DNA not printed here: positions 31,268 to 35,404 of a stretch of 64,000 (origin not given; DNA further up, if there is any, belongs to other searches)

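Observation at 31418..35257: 1285-aa secreted PQQ-propeller / methyltransferase-like / malectin composite protein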

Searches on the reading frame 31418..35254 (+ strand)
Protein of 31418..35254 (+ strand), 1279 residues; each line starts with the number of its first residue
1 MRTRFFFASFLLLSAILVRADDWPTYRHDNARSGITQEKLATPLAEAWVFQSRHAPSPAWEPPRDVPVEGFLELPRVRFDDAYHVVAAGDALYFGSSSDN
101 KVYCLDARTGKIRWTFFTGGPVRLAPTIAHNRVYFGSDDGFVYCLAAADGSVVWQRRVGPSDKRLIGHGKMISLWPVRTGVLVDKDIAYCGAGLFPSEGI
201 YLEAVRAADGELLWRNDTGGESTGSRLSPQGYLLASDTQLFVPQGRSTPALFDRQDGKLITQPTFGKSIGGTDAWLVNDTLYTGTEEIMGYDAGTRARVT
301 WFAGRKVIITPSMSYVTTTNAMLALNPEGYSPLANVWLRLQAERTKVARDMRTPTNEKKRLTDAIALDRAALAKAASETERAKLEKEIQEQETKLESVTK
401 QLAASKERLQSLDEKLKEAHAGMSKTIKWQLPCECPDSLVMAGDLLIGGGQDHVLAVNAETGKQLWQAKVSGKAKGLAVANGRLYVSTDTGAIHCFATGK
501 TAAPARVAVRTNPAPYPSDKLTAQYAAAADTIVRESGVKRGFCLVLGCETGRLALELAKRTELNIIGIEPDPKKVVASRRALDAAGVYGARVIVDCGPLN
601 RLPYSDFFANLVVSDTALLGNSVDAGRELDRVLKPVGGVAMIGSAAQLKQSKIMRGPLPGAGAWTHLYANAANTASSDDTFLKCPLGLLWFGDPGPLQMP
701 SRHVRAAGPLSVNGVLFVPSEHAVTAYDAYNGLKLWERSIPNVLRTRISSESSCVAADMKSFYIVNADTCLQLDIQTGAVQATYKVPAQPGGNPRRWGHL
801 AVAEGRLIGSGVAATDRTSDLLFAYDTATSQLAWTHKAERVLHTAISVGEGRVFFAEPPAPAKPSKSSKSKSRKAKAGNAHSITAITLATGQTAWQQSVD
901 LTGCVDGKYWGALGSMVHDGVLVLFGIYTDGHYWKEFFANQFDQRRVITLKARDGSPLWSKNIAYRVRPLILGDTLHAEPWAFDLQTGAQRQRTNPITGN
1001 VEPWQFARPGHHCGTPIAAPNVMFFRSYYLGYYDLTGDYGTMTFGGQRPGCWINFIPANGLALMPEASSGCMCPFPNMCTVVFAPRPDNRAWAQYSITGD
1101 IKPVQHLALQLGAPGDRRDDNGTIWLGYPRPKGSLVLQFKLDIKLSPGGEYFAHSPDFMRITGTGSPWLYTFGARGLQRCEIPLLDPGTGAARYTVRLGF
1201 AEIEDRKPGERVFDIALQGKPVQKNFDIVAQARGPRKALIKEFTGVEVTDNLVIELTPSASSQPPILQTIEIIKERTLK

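Call 3: search_protein_families(library=pfam, proteins=[window:31418-35254:+], max_evalue=1)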
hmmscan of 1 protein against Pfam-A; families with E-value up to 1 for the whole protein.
window:31418-35254:+ (1279 aa): 14 families
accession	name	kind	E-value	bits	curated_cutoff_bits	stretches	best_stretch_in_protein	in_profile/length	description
PF13360.13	PQQ_2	-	2.2e-41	142.5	27.6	5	85-298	30-229/233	Outer membrane protein assembly factor BamB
PF13570.13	Beta-prop_ACSF4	-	4.8e-20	72.6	133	2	87-159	59-132/329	Beta-alanine-activating enzyme, beta-propeller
PF11721.14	Malectin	-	8.7e-14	52.3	23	1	1191-1254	74-136/163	Malectin domain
PF01011.28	PQQ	-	3.7e-12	46.2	26.7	2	44-116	27-83/595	Glucose/ethanol/alcohol dehydrogenase, beta-propeller domain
PF13649.12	Methyltransf_25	-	4.5e-07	30.9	27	1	544-637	2-97/97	Methyltransferase domain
PF08241.18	Methyltransf_11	-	1.1e-05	26.4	21.2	1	545-638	2-92/95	Methyltransferase domain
PF12819.13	Malectin_like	-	0.00024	20.9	24.5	1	1192-1273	245-329/331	Malectin-like domain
PF13847.12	Methyltransf_31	-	0.00064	19.9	27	1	546-645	10-113/145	Methyltransferase domain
PF23727.1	Beta-prop_FAM234A_B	-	0.0013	17.8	26.4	0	877-900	96-119/467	FAM234A/B beta-propeller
PF08242.18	Methyltransf_12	-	0.042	15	30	1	544-588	1-47/98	Methyltransferase domain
PF08286.16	Spc24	-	0.045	14.4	25.3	1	378-420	3-45/109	Spc24 subunit of Ndc80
PF04108.17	ATG17_like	-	0.16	11.8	43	1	342-415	86-159/355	Autophagy protein ATG17-like domain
PF20067.5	SSL_N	-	0.2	12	18.9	0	478-493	27-43/46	Strictosidine synthase-like, N-terminal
PF06428.16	Sec2p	-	0.68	10.4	28.5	0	373-418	44-89/92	GDP/GTP exchange factor Sec2p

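Call 4: search_protein_families(library=ncbifam, proteins=[window:31418-35254:+], max_evalue=1)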
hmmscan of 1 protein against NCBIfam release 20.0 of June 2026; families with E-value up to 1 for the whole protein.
window:31418-35254:+ (1279 aa): 19 families
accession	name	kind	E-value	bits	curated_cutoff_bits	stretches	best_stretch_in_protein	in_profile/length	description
TIGR04528.1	acido_non_PQQ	subfamily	5.7e-20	71.5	650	3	20-219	3-182/493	acido-empty-quinoprotein group A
TIGR03300.1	assembly_YfgL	equivalog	1.2e-19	70.2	285.2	3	96-159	151-219/377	outer membrane protein assembly factor BamB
NF053615.1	SerThrKinAfsKStmc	equivalog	1.1e-16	60.7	1300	3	85-159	701-773/809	protein serine/threonine kinase AfsK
NF008351.0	PRK11138.1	equivalog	1.5e-16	59.9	423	3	123-223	62-153/394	outer membrane protein assembly factor BamB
TIGR03075.1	PQQ_enz_alc_DH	subfamily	2.7e-13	49.4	480.05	2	89-221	69-202/530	PQQ-dependent dehydrogenase, methanol/ethanol family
NF041516.1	PA2928_fam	subfamily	6.3e-13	48.8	70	3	713-783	60-126/376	PA2928 family protein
TIGR03074.1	PQQ_membr_DH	subfamily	8.1e-05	20.6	832.65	0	442-491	709-764/783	membrane-bound PQQ-dependent dehydrogenase, glucose/quinate/shikimate family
NF050114.1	Rv3212_fam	equivalog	0.0094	15.2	150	0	423-467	52-96/393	Rv3212 family protein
NF008173.0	PRK10920.1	equivalog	0.015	14.4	313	1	365-431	72-135/390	uroporphyrinogen-III C-methyltransferase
TIGR02168.1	SMC_prok_B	equivalog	0.043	11.5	567.35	1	339-420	739-825/1181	chromosome segregation protein SMC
NF047408.1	SA0632_fam_LP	equivalog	0.059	13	70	1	376-428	19-67/68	SA0632 family lipoprotein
NF049873.2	cytotoxin_MakE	exception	0.083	11.9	360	1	370-428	94-152/352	alpha-pore-forming cytotoxin subunit MakE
TIGR02977.1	phageshock_pspA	equivalog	0.085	12.6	242.95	1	340-421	50-134/219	phage shock protein PspA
NF045487.1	ASRP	equivalog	0.09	11.4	300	1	339-420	321-403/593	archaea-specific SMC-related protein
TIGR04290.1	meth_Rta_06860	hypoth_equivalog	0.18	11.2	300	1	543-586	53-96/226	TIGR04290 family methyltransferase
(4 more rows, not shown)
